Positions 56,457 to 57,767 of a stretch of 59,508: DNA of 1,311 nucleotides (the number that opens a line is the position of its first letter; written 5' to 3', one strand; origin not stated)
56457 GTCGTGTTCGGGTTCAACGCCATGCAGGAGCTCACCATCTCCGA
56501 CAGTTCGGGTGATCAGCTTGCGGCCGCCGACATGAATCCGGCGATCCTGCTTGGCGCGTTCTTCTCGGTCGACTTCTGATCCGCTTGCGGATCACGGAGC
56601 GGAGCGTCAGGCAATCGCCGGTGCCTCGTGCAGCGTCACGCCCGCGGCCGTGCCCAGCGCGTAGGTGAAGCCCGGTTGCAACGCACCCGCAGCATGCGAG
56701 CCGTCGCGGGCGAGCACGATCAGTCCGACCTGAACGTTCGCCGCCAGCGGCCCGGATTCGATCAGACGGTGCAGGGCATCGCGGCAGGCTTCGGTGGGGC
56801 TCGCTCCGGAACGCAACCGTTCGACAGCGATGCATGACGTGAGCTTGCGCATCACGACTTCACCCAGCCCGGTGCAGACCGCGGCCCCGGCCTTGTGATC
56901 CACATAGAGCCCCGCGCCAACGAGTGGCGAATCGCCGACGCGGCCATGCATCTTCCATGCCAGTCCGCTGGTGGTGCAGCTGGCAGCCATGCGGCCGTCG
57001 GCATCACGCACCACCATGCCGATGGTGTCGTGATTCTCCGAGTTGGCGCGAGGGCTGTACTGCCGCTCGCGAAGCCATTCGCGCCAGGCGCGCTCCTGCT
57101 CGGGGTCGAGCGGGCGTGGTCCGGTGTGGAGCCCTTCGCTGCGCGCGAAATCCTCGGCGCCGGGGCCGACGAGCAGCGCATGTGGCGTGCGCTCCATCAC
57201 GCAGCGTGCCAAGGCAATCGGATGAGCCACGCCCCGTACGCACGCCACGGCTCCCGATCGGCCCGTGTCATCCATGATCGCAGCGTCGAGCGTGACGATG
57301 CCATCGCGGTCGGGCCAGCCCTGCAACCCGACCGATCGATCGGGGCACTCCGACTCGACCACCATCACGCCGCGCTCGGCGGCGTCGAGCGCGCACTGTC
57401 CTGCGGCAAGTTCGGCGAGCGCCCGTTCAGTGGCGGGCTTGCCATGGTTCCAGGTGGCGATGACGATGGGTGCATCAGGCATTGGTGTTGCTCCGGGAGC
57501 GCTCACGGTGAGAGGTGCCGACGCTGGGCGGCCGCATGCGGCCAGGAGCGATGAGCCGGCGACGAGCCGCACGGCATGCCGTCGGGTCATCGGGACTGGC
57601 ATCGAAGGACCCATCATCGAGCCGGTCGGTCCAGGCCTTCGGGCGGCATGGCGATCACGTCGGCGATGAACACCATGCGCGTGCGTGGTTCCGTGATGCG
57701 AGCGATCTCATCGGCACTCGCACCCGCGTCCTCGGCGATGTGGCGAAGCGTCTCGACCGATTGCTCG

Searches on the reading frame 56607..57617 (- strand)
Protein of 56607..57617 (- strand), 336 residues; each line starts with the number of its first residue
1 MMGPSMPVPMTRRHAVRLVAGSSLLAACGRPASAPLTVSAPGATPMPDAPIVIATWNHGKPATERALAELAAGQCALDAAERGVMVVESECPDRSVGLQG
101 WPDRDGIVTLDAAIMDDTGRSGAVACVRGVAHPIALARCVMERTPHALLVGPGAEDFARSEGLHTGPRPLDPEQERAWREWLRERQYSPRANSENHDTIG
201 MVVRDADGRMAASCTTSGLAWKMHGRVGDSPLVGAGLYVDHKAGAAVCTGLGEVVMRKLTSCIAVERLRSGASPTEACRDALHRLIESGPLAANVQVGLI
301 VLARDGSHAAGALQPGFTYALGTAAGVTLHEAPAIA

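Call 62: search_protein_families(library=pfam, proteins=[window:56607-57617:-], max_evalue=0.001)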
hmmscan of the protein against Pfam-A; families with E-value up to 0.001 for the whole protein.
window:56607-57617:- (336 aa): 1 family
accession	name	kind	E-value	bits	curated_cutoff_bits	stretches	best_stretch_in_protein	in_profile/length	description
PF01112.23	Asparaginase_2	-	2.9e-59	201.2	27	1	61-322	28-298/309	Asparaginase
